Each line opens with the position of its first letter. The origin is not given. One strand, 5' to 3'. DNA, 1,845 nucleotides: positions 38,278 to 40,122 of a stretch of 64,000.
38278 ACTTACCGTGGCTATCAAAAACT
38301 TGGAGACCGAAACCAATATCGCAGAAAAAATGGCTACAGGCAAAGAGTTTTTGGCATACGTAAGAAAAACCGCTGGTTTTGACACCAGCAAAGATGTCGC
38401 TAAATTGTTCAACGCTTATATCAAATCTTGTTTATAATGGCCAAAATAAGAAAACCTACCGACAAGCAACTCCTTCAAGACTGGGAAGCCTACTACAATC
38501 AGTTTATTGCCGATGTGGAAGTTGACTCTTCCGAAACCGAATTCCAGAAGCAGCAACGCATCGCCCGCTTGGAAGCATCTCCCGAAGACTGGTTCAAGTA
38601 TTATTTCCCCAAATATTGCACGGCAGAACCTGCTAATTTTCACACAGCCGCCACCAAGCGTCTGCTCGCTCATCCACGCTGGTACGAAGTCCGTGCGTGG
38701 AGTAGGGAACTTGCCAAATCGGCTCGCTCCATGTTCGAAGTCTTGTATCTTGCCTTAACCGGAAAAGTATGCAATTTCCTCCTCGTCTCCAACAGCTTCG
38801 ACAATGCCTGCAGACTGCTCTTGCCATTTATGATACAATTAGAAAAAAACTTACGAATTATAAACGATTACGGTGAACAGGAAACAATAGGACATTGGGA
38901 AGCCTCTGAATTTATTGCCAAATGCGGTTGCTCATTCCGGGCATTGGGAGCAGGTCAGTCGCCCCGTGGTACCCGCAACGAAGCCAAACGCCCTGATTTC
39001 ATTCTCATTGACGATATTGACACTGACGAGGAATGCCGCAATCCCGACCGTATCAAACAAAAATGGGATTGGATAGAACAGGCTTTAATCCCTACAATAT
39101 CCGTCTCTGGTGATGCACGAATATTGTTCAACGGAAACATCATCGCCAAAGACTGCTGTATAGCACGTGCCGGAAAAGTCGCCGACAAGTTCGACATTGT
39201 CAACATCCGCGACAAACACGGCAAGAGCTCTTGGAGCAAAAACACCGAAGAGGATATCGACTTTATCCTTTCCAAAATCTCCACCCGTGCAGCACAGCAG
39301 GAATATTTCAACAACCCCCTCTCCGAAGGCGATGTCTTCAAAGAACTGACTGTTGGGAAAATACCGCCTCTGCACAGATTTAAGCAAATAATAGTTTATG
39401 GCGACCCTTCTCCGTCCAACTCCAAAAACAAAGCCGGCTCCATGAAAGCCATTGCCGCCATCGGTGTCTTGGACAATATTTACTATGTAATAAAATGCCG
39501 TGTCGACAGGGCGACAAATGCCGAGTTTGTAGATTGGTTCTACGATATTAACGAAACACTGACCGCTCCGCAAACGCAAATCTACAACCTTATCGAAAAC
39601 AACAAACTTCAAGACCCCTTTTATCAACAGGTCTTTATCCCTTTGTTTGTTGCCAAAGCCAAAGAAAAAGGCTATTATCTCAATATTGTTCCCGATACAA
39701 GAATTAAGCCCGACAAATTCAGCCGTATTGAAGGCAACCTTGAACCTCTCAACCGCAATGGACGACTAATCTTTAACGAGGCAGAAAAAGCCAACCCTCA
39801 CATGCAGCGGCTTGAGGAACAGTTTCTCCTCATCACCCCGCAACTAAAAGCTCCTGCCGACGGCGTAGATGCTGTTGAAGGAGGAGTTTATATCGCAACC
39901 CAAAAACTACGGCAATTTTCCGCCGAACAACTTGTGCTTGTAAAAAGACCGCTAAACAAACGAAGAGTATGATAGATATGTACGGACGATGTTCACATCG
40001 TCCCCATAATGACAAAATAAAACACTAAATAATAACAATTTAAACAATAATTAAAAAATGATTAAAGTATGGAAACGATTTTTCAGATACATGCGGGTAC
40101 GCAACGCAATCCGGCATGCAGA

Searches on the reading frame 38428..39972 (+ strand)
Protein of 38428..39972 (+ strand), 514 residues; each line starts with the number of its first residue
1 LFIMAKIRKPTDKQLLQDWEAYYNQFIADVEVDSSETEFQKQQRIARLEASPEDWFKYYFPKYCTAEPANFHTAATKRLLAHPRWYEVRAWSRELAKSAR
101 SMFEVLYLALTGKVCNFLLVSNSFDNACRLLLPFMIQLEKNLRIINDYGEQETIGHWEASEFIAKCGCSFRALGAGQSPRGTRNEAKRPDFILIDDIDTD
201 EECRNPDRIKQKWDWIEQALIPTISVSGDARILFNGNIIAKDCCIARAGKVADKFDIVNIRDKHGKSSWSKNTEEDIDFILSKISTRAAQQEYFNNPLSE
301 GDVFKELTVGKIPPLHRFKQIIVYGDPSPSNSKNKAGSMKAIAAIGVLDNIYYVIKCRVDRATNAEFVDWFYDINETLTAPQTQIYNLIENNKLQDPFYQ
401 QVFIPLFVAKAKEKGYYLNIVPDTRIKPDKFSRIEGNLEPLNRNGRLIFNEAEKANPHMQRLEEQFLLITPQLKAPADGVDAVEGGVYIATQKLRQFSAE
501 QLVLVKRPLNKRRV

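Call 65: search_protein_families(library=phrogs, proteins=[window:38428-39972:+], max_evalue=0.00001)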
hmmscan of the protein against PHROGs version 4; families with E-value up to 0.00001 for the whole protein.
window:38428-39972:+ (514 aa): 1 family
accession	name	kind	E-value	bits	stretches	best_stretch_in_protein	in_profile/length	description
phrog_38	-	head and packaging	5.9e-62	211.4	1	20-500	235-713/760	terminase large subunit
